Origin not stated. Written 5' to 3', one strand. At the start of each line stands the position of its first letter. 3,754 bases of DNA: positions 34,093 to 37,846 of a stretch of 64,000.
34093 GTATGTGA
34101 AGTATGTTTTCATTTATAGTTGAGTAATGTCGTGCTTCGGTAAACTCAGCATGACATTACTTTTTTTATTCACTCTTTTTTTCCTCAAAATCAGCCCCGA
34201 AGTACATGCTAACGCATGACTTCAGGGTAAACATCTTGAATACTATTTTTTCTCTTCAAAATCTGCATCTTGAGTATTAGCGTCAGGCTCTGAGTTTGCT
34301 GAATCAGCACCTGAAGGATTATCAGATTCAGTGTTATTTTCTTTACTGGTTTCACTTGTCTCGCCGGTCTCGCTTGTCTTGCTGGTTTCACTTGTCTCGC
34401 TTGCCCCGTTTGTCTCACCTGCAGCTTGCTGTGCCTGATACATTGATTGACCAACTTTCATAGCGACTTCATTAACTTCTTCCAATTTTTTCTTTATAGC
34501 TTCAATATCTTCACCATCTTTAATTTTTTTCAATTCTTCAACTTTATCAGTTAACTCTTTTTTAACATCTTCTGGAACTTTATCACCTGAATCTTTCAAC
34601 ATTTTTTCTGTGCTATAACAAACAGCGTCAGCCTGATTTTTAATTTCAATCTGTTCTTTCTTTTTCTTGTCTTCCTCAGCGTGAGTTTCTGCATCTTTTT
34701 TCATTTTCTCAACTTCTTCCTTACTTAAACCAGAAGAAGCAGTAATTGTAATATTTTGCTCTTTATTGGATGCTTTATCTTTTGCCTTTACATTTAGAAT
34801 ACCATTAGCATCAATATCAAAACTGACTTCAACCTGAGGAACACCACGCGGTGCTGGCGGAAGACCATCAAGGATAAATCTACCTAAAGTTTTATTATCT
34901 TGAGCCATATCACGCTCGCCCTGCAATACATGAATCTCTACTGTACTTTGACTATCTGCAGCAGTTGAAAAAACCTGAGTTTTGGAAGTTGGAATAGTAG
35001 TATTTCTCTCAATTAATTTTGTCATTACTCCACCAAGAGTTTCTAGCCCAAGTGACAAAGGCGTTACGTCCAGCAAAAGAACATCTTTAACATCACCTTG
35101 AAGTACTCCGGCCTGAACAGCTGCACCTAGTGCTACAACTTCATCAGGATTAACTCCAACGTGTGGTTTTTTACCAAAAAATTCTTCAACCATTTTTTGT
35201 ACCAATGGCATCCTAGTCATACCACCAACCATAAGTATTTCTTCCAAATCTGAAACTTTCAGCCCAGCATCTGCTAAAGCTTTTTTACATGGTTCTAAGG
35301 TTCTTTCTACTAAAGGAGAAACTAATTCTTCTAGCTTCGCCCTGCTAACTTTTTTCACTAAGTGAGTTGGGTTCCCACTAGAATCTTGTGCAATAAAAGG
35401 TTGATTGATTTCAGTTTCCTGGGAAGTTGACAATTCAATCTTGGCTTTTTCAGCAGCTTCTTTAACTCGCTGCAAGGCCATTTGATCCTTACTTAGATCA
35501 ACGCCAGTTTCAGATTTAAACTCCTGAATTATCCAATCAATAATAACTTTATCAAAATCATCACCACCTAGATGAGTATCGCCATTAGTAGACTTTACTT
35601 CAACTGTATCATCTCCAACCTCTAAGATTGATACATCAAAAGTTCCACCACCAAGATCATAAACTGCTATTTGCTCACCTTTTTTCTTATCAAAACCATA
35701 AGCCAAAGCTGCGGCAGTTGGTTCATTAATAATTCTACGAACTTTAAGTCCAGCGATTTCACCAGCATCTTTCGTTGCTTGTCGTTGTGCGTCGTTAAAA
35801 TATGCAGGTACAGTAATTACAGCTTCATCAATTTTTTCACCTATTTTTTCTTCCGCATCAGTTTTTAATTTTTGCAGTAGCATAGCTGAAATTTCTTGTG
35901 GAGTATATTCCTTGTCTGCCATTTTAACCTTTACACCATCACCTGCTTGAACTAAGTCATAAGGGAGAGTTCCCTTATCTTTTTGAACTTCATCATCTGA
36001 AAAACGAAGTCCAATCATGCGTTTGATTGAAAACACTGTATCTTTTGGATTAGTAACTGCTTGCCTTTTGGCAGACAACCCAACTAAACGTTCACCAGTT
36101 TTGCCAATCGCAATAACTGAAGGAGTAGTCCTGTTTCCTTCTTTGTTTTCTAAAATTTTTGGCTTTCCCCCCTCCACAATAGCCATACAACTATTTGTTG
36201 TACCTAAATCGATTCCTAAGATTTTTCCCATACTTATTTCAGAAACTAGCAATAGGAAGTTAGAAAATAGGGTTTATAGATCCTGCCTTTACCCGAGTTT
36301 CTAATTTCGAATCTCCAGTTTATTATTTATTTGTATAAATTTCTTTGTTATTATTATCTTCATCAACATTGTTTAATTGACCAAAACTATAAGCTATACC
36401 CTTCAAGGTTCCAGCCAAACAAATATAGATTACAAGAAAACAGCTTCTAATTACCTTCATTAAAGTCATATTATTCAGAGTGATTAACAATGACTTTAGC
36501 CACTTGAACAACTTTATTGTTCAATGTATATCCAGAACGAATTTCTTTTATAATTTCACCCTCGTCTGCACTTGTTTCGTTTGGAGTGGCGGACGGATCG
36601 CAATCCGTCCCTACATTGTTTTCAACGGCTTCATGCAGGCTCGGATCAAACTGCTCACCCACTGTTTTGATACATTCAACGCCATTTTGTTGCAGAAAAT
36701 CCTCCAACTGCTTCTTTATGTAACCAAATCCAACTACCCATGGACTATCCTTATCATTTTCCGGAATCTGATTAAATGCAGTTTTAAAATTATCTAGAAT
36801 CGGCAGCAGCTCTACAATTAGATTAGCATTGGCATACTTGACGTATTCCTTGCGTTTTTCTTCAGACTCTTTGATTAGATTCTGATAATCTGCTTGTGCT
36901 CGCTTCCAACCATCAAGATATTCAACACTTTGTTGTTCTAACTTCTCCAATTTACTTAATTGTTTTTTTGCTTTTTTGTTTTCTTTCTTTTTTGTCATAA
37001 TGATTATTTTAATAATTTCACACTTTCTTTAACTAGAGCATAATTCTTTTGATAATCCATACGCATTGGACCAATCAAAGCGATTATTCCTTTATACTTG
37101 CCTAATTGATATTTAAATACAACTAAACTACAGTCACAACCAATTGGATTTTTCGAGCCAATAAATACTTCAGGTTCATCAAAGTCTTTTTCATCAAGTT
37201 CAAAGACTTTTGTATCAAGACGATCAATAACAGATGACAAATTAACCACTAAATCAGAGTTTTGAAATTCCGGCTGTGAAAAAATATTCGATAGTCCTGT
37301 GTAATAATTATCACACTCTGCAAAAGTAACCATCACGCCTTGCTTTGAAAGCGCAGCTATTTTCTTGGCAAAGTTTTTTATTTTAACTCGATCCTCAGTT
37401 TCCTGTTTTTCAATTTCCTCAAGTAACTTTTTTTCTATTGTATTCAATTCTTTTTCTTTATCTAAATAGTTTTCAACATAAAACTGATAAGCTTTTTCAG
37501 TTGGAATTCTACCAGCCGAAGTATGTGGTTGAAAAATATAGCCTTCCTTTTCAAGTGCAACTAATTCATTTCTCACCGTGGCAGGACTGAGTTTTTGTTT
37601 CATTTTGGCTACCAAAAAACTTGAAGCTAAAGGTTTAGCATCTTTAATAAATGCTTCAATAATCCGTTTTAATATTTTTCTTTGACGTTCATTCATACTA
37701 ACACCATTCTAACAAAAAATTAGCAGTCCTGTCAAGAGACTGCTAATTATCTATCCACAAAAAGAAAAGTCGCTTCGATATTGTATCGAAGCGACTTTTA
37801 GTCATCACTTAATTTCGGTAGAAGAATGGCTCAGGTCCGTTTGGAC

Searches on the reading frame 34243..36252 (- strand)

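Call 13: search_protein_families(library=pfam, proteins=[window:34243-36252:-], max_evalue=0.001)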
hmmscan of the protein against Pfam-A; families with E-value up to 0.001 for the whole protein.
window:34243-36252:- (669 aa): 3 families
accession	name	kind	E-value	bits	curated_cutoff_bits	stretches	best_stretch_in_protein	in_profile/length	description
PF00012.26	HSP70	-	3.4e-260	864.8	20.6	1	11-606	1-599/599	Hsp70 protein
PF06723.19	MreB_Mbl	-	6e-18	65.2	27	1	121-378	73-316/327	MreB/Mbl protein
PF02782.22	FGGY_C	-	0.00013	22.2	27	0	334-383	148-196/198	FGGY family of carbohydrate kinases, C-terminal domain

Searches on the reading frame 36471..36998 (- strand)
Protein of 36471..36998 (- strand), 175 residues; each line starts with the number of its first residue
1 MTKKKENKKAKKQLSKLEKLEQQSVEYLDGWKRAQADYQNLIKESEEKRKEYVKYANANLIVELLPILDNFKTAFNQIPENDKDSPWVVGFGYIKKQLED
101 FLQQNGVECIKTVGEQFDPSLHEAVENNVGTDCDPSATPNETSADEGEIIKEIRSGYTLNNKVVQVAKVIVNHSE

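Call 13: search_protein_families(library=pfam, proteins=[window:36471-36998:-], max_evalue=0.001)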
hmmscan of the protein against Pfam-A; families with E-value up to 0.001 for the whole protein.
window:36471-36998:- (175 aa): 1 family
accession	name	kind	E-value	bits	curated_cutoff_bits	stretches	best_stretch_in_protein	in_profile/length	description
PF01025.24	GrpE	-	2.7e-38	131.7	25.8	1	4-172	7-164/165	GrpE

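Call 15: find_encoding_contigs(protein=window:36471-36998:-, flank=1000, max_places=3)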
Protein window:36471-36998:- (175 aa): 22 contigs read that carry it; 3 places shown.
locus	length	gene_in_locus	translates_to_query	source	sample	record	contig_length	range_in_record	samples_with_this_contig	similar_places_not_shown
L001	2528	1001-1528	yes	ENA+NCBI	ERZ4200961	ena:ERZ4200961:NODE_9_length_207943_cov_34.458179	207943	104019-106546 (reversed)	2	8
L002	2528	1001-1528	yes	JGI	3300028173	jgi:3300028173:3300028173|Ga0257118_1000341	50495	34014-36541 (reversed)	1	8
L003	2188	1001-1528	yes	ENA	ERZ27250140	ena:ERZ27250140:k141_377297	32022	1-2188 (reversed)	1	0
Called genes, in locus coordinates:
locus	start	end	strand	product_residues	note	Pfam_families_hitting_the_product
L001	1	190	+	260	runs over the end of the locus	-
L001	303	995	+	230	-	PF01628:HrcA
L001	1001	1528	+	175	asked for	PF01025:GrpE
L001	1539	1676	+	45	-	-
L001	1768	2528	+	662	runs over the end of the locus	PF00012:HSP70, PF06723:MreB_Mbl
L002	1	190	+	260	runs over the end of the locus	-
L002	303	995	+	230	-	PF01628:HrcA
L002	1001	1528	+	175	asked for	PF01025:GrpE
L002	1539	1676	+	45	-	-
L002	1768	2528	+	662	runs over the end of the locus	PF00012:HSP70, PF06723:MreB_Mbl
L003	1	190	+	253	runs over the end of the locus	-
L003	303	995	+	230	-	PF01628:HrcA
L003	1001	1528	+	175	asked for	PF01025:GrpE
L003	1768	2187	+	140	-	?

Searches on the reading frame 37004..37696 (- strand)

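Call 13: search_protein_families(library=pfam, proteins=[window:37004-37696:-], max_evalue=0.001)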
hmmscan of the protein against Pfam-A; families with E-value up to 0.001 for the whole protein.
window:37004-37696:- (230 aa): 2 families
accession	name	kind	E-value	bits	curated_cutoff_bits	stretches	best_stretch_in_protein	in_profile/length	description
PF01628.27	HrcA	-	1.2e-18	68.3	22.2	1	81-217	84-213/215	HrcA protein C terminal domain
PF03444.21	HrcA_DNA-bdg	-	0.00077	19.5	21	0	3-71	4-71/79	Winged helix-turn-helix transcription repressor, HrcA DNA-binding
